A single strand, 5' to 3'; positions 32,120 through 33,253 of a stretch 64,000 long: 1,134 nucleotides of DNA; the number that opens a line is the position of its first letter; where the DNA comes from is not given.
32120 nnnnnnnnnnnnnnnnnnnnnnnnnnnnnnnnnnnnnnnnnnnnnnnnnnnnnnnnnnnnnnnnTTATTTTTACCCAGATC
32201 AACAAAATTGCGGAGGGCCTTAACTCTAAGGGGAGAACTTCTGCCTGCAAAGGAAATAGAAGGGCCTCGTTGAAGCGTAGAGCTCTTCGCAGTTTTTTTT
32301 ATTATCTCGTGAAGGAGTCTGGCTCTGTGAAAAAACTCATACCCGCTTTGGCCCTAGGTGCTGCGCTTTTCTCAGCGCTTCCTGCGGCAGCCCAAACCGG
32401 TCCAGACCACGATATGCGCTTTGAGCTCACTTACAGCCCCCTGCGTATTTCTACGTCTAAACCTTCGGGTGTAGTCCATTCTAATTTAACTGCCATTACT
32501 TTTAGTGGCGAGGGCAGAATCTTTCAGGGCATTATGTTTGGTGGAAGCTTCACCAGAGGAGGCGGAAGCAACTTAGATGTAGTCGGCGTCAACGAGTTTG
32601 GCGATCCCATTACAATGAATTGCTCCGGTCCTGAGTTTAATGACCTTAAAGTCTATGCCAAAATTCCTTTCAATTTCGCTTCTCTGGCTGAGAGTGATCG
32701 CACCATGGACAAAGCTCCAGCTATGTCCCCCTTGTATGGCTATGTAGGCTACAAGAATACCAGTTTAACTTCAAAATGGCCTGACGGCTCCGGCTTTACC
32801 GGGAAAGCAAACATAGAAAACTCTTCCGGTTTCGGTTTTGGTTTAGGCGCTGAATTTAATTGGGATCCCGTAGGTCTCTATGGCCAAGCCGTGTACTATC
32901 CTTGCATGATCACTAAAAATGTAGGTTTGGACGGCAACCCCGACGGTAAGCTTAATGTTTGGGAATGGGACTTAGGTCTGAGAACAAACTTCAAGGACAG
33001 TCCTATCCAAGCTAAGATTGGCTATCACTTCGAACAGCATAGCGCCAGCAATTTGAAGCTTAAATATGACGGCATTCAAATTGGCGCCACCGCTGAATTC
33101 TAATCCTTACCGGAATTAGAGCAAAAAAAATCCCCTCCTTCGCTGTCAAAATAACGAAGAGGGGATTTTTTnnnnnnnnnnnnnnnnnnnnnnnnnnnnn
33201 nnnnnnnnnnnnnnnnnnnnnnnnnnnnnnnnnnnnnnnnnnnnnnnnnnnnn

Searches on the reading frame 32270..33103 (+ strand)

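Call 39: search_protein_families(library=pfam, proteins=[window:32270-33103:+], max_evalue=0.001)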
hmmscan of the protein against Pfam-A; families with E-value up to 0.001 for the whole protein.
window:32270-33103:+ (277 aa): 1 family
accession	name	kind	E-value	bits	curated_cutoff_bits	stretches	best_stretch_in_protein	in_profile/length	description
PF13505.12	OMP_b-brl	-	3.7e-05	24.4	28.7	0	28-197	3-139/175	Outer membrane protein beta-barrel domain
